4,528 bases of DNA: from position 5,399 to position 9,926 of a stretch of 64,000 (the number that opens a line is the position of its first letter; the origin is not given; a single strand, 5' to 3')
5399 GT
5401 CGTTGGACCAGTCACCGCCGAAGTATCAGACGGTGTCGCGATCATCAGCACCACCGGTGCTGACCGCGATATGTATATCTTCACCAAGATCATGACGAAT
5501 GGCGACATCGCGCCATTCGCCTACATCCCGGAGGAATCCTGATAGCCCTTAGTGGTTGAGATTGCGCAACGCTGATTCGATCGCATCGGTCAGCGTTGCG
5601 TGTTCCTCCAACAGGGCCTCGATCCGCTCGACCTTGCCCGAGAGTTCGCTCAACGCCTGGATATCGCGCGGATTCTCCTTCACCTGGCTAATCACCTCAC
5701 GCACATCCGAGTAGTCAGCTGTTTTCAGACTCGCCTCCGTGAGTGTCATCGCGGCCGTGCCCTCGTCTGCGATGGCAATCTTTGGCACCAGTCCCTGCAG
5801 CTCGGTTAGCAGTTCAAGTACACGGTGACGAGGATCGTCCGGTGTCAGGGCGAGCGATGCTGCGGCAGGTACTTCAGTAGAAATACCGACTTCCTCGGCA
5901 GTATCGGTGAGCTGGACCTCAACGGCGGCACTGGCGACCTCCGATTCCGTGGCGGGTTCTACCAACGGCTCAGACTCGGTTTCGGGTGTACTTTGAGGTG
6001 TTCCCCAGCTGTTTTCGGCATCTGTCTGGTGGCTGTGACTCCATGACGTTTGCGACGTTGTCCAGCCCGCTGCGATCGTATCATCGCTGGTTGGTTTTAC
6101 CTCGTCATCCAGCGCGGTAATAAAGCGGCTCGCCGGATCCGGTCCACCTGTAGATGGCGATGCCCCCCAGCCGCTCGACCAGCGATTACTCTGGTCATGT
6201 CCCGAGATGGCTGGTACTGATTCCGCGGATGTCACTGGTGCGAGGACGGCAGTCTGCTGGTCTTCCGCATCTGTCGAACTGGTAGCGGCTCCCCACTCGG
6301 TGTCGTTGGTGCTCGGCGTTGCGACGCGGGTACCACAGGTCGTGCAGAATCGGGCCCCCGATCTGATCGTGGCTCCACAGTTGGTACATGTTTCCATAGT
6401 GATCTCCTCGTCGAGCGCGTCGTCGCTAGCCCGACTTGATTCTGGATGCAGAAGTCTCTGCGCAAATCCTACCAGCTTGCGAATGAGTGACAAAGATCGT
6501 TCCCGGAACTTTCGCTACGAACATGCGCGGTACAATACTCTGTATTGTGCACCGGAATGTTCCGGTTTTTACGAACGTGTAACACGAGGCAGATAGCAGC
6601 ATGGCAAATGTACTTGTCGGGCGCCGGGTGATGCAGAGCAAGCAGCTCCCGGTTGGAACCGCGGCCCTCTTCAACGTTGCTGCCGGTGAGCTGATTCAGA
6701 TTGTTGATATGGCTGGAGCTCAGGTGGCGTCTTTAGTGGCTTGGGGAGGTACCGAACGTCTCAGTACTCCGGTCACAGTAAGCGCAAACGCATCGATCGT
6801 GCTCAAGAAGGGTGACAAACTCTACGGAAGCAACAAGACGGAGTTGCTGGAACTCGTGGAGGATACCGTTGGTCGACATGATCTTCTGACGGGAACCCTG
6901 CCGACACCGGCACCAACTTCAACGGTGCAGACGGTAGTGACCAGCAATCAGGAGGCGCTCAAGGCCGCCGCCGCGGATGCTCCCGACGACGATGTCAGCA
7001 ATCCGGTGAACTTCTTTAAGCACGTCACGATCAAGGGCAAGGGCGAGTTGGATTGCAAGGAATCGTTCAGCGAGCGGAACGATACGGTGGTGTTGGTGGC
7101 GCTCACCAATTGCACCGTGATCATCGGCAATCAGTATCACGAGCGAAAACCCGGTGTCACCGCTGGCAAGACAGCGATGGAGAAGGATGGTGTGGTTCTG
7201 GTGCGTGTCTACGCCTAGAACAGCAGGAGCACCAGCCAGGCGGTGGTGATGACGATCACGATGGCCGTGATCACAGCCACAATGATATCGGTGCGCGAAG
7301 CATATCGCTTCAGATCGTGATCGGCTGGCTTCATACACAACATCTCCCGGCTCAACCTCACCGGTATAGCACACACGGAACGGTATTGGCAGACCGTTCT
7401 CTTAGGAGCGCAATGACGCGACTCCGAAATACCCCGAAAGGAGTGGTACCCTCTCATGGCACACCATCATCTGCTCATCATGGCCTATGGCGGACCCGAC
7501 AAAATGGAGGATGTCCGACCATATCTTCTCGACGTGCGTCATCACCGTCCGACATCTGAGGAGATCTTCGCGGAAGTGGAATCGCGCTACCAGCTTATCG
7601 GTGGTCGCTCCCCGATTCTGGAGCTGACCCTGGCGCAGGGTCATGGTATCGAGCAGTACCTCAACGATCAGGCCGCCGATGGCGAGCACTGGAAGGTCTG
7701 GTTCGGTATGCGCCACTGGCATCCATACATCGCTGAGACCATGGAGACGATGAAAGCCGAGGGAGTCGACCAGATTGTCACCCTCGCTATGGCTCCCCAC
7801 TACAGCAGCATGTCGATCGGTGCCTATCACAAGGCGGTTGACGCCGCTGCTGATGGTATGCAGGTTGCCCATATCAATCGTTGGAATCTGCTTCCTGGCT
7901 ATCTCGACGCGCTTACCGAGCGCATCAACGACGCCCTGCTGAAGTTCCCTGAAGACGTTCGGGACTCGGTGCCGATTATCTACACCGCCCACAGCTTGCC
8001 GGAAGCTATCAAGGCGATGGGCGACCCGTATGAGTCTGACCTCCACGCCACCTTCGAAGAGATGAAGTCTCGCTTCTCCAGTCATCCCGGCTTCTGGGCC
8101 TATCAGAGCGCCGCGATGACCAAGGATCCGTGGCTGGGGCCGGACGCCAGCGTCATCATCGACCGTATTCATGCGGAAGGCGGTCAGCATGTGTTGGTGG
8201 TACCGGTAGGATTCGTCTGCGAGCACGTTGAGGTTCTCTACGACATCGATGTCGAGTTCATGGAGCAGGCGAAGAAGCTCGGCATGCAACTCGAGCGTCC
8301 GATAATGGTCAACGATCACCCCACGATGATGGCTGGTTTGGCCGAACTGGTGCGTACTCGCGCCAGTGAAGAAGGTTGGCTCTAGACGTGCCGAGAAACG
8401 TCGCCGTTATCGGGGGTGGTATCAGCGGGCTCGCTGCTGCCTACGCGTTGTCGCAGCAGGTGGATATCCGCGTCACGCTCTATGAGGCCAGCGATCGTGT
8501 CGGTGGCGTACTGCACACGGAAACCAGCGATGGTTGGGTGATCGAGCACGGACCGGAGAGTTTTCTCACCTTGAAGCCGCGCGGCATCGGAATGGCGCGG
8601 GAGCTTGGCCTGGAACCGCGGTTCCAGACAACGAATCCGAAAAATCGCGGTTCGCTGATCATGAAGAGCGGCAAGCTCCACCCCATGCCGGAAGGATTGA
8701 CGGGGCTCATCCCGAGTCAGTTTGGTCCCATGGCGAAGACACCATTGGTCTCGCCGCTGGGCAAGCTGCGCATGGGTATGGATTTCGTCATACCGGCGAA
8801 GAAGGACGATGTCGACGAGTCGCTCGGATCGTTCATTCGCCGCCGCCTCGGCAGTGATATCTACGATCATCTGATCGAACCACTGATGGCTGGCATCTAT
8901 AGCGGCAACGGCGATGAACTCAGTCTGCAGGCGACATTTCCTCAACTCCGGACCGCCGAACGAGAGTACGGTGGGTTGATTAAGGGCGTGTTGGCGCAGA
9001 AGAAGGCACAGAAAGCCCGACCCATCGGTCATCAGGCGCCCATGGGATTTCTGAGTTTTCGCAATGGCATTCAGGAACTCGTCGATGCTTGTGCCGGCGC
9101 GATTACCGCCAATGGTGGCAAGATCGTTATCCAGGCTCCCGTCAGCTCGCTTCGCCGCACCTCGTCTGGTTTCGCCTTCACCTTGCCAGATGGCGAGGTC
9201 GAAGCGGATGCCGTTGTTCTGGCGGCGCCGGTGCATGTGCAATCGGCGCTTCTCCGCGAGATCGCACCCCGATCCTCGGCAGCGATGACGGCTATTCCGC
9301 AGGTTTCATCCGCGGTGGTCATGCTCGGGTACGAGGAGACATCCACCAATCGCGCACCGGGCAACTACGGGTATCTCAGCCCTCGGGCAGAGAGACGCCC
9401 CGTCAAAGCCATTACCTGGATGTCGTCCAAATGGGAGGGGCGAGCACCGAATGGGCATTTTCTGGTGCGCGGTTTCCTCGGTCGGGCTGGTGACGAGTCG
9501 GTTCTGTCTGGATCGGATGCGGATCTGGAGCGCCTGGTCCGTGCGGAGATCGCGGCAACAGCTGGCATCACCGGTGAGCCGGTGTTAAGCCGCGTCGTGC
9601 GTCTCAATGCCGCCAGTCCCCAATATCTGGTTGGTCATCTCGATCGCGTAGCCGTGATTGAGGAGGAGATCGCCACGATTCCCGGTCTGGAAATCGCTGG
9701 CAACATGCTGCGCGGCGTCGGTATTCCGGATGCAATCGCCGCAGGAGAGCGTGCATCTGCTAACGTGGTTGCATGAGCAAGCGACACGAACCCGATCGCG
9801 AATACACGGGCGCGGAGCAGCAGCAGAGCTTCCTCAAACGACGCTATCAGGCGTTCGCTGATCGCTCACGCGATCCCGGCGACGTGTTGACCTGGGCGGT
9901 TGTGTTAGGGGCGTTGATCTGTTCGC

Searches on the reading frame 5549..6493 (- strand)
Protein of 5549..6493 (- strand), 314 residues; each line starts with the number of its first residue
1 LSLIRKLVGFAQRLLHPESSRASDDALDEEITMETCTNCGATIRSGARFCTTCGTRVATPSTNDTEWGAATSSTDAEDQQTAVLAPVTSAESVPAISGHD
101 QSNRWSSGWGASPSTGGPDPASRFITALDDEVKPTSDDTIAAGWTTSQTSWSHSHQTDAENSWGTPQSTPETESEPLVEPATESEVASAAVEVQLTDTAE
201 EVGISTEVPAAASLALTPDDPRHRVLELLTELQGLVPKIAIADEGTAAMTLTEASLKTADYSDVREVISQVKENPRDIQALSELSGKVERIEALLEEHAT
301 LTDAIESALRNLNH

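Call 73: search_protein_families(library=pfam, proteins=[window:5549-6493:-], max_evalue=0.001)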
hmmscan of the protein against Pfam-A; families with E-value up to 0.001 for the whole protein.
window:5549-6493:- (314 aa): 3 families
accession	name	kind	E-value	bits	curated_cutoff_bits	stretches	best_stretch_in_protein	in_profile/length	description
PF13240.11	Zn_Ribbon_1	-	1.3e-07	31.6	25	1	36-56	2-22/23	zinc-ribbon domain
PF13248.11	Zn_ribbon_3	-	1.7e-05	24.5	27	1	35-56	4-25/26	zinc-ribbon domain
PF12773.13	DZR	-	2.4e-05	24.9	27.3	1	36-57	1-22/45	Double zinc ribbon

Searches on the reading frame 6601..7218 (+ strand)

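Call 73: search_protein_families(library=pfam, proteins=[window:6601-7218:+], max_evalue=0.001)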
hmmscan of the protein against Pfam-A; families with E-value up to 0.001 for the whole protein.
window:6601-7218:+ (205 aa): 1 family
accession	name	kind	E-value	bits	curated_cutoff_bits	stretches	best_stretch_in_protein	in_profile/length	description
PF09347.15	DUF1989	-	4.6e-28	98.4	27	1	15-171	2-167/168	Domain of unknown function (DUF1989)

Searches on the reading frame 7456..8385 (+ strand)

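Call 73: search_protein_families(library=pfam, proteins=[window:7456-8385:+], max_evalue=0.001)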
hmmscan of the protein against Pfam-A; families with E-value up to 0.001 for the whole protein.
window:7456-8385:+ (309 aa): 1 family
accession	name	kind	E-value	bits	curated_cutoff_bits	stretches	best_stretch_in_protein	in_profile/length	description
PF00762.24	Ferrochelatase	-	3.6e-74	250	27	1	6-302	4-316/317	Ferrochelatase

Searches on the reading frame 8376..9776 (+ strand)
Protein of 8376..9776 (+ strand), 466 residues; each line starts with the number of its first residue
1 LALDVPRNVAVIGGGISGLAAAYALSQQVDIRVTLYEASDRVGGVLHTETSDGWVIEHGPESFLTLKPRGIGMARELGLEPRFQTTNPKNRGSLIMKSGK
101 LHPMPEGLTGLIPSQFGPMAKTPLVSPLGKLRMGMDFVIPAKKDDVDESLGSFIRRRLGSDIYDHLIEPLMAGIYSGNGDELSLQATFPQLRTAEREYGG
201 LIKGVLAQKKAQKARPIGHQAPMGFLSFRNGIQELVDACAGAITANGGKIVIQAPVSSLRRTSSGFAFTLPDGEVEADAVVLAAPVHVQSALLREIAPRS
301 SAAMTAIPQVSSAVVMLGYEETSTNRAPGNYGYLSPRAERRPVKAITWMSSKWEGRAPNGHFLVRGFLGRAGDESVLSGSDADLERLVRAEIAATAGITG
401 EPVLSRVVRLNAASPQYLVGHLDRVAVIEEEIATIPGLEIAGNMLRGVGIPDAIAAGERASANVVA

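Call 73: search_protein_families(library=pfam, proteins=[window:8376-9776:+], max_evalue=0.001)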
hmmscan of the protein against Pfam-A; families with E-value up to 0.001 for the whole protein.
window:8376-9776:+ (466 aa): 9 families
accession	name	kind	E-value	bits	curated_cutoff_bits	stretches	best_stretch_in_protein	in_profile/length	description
PF01593.30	Amino_oxidase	-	6e-53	181.1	19.8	1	16-464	1-442/443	Flavin containing amine oxidoreductase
PF01266.30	DAO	-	7.2e-17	62.4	27.9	2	9-44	2-37/353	FAD dependent oxidoreductase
PF13450.12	NAD_binding_8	-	3.3e-15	56.5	21.9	1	11-68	1-59/68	NAD(P)-binding Rossmann-like domain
PF13454.12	NAD_binding_9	-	2.7e-06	27.9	21.8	0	10-52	1-47/155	FAD-NAD(P)-binding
PF00890.30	FAD_binding_2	-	2.3e-05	24.2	20.4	1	9-55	2-45/414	FAD binding domain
PF03486.20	HI0933_like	-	3.8e-05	23.7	50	0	8-43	2-36/244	HI0933-like protein Rossmann domain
PF07992.20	Pyr_redox_2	-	0.00012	22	26.1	0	6-46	142-181/291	Pyridine nucleotide-disulphide oxidoreductase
PF01946.23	Thi4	-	0.00012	21.8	26.2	1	8-44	19-55/235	Thi4 family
PF12831.13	FAD_oxidored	-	0.00078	19.3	27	0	9-47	2-39/416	FAD dependent oxidoreductase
